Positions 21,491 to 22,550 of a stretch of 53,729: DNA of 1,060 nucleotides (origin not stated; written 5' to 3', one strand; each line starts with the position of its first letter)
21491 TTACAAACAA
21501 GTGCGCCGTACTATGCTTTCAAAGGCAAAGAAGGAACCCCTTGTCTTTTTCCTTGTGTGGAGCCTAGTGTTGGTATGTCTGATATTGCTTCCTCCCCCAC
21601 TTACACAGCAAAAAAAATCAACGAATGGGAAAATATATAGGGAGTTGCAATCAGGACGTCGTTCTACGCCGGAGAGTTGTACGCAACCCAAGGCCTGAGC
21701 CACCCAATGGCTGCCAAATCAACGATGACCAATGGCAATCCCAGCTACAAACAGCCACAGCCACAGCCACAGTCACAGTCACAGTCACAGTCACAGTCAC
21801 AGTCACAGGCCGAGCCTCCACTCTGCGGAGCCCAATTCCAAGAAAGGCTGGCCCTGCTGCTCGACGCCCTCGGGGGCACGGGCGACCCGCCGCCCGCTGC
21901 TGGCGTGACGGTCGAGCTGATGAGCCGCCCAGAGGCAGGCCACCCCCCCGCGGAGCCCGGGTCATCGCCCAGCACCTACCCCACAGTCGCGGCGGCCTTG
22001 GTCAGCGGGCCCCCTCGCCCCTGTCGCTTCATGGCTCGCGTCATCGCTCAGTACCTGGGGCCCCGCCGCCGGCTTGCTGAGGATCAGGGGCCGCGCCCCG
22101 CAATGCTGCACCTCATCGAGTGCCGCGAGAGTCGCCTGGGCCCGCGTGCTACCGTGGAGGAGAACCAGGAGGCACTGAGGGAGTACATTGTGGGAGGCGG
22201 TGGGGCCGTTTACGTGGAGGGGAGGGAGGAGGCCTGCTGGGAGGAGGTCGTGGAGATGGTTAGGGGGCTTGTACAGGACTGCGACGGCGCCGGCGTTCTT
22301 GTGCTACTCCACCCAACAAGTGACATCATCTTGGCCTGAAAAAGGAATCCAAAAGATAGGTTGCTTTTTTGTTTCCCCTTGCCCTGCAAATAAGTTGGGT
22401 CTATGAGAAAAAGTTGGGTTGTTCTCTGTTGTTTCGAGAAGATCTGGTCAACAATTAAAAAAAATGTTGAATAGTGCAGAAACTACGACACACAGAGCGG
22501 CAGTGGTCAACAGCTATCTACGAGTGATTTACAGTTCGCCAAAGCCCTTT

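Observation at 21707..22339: Orphan GC-rich intronless ORF with a coding hexanucleotide microsatellite (QP)3(QS)6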

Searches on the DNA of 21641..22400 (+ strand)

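Call 76: search_dna_similar(query=window:21641-22400:+, collection=phages, mode=distant, max_evalue=0.001)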
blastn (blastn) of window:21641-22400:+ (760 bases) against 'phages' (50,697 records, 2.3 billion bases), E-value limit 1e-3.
No match.

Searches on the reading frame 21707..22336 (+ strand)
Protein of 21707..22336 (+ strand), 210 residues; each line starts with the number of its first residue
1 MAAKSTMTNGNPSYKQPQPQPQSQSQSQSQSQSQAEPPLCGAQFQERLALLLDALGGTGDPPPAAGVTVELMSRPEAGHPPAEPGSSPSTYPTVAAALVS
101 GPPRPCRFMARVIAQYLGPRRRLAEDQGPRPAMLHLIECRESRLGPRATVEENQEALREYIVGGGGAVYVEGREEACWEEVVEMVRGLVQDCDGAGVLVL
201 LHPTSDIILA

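Call 4: search_protein_families(library=pfam, proteins=[window:21707-22336:+], max_evalue=1)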
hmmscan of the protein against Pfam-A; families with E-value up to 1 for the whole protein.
window:21707-22336:+ (210 aa): 0 families

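Call 8: find_homologous_proteins(query=window:21707-22336:+, max_evalue=0.01)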
Query window:21707-22336:+: 5876 candidates shared short words with the query, none scored E <= 0.01.
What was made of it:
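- Tried and rejected: The word-indexed search of 5.8 billion clusters (call 8).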

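Call 12: find_encoding_contigs(protein=window:21707-22336:+, flank=10000)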
Protein window:21707-22336:+ (210 aa): no gene with exactly this product is on record in the collection.

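Call 13: list_cluster_members(proteins=[window:21707-22336:+, window:24442-25557:+, window:28718-30166:-, window:26527-27915:-, window:32587-33204:-])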
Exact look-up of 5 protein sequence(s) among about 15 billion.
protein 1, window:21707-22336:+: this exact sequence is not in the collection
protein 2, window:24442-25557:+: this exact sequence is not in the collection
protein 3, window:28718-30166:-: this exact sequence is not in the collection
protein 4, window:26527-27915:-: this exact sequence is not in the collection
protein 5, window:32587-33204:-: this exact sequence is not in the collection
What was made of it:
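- Tried and rejected: Exact look-ups of the ORF and of four neighbouring ORFs: not in the collection (calls 12, 13).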

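Call 19: search_solved_structures(query=window:21707-22336:+, max_evalue=10)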
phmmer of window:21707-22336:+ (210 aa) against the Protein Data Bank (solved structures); distinct sequences matched with E-value up to 10: 0.
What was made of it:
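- Tried and rejected: PDB by sequence at E <= 10 (call 19).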

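Call 25: predict_structure(protein=window:21707-22336:+)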
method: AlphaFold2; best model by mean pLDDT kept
length: 210 residues; sequences in the alignment: 1
mean_pLDDT: 39.7   pTM: 0.27
mean pLDDT of the five models: 39.7, 35.1, 34.4, 34.0, 32.7
residues with pLDDT >= 90: 0; 70-90: 0; 50-70: 30; < 50: 180
segments of 3 or more residues with pLDDT < 50: 2-7, 9-11, 30-148, 160-177, 188-210
pLDDT, mean of each block of 10 residues (from residue 1): 44 51 52 39 42 37 31 33 40 28 30 33 36 36 42 52 38 44 51 39 36
secondary structure, 60 per line:
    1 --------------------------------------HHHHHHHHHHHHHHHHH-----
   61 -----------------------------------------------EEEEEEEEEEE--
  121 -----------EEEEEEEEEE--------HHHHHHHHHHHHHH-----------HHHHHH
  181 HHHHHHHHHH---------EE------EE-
elements in order: H39-55 E108-118 E132-141 H150-163 H175-190

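Call 28: search_protein_representatives(protein=window:21707-22336:+)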
Query: 210 residues. Proteins with E-value up to 0.001 (for the whole library): 1; up to 1e-10: 0; up to 1e-30: 0. The best 1 are listed.
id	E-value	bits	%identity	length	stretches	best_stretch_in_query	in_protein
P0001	4.0e-04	36.5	28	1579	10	74-113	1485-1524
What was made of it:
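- Closest known: Taxonomically restricted. Same: It is attached to a lineage-specific gene that also has no Pfam family (calls 4, 8, 25, 28).
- None in 5.8 billion and 1.84 billion protein clusters (calls 8, 28). No homologues were found anywhere (calls 4, 8, 19, 28).
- Tried and rejected: The exhaustive HMMER search of 1.84 billion representatives (call 28).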

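Call 33: find_related_loci(query=window:21707-22336:+, collection=viral_contigs)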
Query window:21707-22336:+ (210 aa) in viral_contigs; peptide patterns used: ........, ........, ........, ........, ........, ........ (x = any residue, [..] = any of these).
13 stretches matched a pattern, but none encodes a relative of the query by tblastn (E <= 1e-3).

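Call 34: find_related_loci(query=window:21707-22336:+, collection=genome_contigs)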
Query window:21707-22336:+ (210 aa) in genome_contigs; peptide patterns used: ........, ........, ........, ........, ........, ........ (x = any residue, [..] = any of these).
295 stretches matched a pattern, but none encodes a relative of the query by tblastn (E <= 1e-3).

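Call 35: find_related_loci(query=window:21707-22336:+, collection=metagenome_contigs)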
Query window:21707-22336:+ (210 aa) in metagenome_contigs; peptide patterns used: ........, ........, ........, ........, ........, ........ (x = any residue, [..] = any of these).
370 stretches matched a pattern, but none encodes a relative of the query by tblastn (E <= 1e-3).
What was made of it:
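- No relative was found in 185,579 prokaryotic species genomes, IMG/VR viral contigs or JGI metagenomes (calls 33-35).
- Tried and rejected: Scans of viral, prokaryotic and metagenome contigs (calls 33-35).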

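Call 43: search_protein_families(library=ncbifam, proteins=[window:21707-22336:+], max_evalue=1)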
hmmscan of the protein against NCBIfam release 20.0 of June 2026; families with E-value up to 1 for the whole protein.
window:21707-22336:+ (210 aa): 0 families

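Call 75: search_protein_families(library=phrogs, proteins=[window:21707-22336:+], max_evalue=0.1)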
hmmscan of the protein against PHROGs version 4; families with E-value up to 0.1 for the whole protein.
window:21707-22336:+ (210 aa): 0 families
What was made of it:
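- None in PHROGs or NCBIfam (calls 43, 75).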

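Call 77: search_dna_similar(query=window:21707-22336:+, collection=plasmids, mode=protein, max_evalue=0.001)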
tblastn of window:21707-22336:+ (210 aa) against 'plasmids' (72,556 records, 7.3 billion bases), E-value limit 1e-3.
No match.
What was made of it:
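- None in phage or plasmid records (calls 76, 77).
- Tried and rejected: Phage DNA and plasmid tblastn (calls 76, 77).
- On Horizontally transferred gene: Calls 8, 28, 33-35, 43, 75-77 all found none.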

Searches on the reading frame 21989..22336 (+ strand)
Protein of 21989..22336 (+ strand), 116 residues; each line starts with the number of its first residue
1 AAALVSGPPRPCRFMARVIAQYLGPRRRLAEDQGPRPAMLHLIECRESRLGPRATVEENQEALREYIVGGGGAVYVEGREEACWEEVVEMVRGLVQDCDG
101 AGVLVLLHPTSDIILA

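Call 54: predict_structure(protein=window:21989-22336:+)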
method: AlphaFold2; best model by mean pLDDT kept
length: 116 residues; sequences in the alignment: 1
mean_pLDDT: 44.7   pTM: 0.37
mean pLDDT of the five models: 44.7, 39.2, 38.1, 35.8, 34.5
residues with pLDDT >= 90: 0; 70-90: 0; 50-70: 38; < 50: 78
segments of 3 or more residues with pLDDT < 50: 1-8, 12-54, 69-73, 97-116
pLDDT, mean of each block of 10 residues (from residue 1): 42 44 35 31 32 50 54 50 61 52 43 41
secondary structure, 60 per line:
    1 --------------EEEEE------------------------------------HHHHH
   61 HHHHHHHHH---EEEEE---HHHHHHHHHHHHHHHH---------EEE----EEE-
elements in order: E15-19 H56-69 E73-77 H81-96 E106-108 E113-115
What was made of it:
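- AlphaFold single-sequence models have low confidence (pLDDT 40-45; calls 25, 54).
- Tried and rejected: AlphaFold2 on the single sequence gave pLDDT 39.7 for the whole ORF and 44.7 for the C-terminal 116 residues (calls 25, 54).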
